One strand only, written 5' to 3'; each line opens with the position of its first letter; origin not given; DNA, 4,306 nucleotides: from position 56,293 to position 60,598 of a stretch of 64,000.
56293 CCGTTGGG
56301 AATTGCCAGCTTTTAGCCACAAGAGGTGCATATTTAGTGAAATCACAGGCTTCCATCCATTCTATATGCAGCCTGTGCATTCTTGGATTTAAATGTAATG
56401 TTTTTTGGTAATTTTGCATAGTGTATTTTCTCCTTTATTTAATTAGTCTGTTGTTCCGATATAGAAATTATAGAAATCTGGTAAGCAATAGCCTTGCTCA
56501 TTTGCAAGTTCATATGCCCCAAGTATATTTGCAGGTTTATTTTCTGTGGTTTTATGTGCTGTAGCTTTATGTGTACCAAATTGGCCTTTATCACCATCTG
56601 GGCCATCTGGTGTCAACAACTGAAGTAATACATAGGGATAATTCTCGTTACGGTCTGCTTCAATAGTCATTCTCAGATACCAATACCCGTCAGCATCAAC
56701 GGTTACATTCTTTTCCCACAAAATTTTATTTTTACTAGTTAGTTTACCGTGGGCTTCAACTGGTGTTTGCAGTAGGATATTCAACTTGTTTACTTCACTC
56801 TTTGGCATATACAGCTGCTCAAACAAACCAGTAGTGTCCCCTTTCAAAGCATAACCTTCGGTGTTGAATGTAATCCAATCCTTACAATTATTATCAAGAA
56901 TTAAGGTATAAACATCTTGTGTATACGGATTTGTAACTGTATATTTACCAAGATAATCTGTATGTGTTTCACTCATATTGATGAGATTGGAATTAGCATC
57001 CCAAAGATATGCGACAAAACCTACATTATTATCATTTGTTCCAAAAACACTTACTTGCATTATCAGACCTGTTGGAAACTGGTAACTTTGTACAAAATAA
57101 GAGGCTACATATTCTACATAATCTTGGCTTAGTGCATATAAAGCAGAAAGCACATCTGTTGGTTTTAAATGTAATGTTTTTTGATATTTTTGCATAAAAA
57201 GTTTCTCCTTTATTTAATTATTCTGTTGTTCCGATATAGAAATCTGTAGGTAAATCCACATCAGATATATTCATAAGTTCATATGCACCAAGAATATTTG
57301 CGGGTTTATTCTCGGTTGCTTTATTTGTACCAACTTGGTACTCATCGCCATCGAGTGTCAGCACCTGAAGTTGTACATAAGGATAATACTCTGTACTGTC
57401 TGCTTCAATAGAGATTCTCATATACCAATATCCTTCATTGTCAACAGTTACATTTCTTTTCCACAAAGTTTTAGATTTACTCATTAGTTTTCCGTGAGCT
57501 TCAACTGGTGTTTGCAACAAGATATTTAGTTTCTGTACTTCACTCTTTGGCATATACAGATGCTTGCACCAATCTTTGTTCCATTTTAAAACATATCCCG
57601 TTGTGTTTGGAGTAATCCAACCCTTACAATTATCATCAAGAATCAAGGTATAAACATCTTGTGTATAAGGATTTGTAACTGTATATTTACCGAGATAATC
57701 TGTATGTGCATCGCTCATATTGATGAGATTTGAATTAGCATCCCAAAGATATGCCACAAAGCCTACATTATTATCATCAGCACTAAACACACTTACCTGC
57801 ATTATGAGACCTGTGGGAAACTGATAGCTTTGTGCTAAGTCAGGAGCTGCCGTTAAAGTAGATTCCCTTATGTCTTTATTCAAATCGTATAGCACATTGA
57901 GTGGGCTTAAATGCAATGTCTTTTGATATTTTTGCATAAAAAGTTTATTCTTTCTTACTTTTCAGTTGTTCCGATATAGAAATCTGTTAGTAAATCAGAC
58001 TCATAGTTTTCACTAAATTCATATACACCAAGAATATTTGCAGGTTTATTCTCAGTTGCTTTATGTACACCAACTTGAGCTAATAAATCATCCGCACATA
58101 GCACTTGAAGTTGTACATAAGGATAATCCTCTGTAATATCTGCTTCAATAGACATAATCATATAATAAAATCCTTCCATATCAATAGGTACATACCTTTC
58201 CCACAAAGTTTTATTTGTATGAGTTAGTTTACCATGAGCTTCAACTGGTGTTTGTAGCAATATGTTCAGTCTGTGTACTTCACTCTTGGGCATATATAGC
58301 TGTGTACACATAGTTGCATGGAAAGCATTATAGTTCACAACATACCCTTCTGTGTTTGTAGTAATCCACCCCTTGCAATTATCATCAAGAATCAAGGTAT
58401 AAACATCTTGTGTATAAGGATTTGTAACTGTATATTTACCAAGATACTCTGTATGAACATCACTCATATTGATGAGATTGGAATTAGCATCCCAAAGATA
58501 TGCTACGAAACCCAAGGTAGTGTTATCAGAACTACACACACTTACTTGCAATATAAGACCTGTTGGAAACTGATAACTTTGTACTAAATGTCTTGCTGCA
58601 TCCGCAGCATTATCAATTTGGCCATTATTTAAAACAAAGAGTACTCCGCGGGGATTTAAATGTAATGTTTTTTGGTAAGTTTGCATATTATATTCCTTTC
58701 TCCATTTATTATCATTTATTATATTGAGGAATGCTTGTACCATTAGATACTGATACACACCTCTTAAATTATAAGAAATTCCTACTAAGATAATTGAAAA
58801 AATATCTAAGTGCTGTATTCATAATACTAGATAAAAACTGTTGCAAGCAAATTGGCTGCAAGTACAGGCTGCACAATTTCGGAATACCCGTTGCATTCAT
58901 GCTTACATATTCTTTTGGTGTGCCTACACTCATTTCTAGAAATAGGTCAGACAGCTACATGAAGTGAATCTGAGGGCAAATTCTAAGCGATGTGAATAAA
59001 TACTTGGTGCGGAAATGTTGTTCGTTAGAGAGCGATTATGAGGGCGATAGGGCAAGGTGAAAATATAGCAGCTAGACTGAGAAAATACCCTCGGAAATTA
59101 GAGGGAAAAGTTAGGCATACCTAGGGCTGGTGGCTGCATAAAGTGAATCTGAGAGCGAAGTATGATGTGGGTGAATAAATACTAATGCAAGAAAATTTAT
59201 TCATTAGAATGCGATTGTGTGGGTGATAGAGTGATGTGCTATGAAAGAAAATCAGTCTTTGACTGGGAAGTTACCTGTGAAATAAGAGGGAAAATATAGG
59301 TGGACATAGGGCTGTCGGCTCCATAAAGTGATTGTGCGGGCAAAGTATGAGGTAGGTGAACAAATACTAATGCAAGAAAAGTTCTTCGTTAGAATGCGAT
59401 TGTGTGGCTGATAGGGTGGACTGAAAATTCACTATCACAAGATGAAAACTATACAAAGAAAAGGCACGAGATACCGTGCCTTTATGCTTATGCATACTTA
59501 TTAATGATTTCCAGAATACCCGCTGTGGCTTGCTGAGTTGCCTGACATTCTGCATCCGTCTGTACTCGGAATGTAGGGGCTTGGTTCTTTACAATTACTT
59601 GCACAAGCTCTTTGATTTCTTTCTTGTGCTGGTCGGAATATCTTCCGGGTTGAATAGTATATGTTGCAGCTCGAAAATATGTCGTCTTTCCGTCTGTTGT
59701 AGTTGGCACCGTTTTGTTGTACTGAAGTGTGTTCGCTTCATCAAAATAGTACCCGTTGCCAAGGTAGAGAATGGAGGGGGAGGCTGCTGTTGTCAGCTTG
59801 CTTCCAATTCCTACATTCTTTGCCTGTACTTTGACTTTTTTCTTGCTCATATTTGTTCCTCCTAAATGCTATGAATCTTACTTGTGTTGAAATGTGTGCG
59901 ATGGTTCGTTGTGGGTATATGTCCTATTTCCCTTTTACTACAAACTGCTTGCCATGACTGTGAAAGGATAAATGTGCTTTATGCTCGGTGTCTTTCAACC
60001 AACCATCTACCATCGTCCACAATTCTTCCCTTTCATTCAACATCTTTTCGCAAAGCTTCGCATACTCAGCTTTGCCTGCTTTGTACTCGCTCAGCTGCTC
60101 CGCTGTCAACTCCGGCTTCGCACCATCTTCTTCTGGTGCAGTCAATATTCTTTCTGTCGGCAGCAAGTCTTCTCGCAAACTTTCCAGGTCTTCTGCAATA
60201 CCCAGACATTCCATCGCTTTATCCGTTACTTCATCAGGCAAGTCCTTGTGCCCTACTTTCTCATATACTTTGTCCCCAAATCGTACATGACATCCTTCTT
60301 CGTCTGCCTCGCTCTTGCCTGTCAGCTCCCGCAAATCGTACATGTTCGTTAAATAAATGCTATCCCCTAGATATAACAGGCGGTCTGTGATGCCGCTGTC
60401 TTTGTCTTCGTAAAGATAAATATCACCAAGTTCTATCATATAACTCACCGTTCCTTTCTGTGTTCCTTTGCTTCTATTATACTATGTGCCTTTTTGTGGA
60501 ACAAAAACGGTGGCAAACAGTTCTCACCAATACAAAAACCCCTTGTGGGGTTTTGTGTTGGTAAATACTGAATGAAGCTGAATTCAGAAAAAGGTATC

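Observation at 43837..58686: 15-kb island: at least 19 copies of one unrecognised ~110-aa domain in tight arrays, interleaved with three C5-methyltransferases and two restriction endonucleases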

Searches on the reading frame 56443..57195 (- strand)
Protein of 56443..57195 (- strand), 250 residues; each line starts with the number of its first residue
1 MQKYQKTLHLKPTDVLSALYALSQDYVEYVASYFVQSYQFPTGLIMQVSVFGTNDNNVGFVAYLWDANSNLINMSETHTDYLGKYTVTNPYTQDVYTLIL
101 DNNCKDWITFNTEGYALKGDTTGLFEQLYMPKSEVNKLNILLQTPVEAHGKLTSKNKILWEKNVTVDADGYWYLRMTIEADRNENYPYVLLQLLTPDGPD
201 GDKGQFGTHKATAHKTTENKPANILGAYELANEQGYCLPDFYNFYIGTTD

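Call 7: search_protein_families(library=pfam, max_evalue=1, proteins=[window:56443-57195:-])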
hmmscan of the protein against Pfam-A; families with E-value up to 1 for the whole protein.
window:56443-57195:- (250 aa): 1 family
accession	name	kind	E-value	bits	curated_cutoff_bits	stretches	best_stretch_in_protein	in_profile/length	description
PF01430.24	HSP33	-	0.29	11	21.4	1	23-60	132-170/273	Hsp33 protein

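Call 8: search_protein_families(library=phrogs, max_evalue=0.1, proteins=[window:56443-57195:-])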
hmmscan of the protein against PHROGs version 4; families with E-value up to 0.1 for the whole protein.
window:56443-57195:- (250 aa): 0 families

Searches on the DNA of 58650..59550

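Call 85: search_rna_families(source=window, start=58650, end=59550, threshold=evalue, max_evalue=1)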
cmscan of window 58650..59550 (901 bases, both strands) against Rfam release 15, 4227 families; matches with E-value up to 1: 0.
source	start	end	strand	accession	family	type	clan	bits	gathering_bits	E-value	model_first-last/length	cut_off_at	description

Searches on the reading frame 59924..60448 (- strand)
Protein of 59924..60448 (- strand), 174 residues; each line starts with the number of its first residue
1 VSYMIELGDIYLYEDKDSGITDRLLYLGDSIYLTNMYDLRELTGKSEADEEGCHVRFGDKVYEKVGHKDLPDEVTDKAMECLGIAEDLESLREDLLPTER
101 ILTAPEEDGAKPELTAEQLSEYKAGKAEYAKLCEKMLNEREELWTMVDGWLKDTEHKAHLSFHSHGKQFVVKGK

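Call 12: search_protein_families(library=pfam, max_evalue=0.01, proteins=[window:59924-60448:-])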
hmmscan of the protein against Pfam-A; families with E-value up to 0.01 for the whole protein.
window:59924-60448:- (174 aa): 0 families

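Call 45: find_encoding_contigs(protein=window:59924-60448:-, flank=10000, max_places=2)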
Protein window:59924-60448:- (174 aa): no gene with exactly this product is on record in the collection.
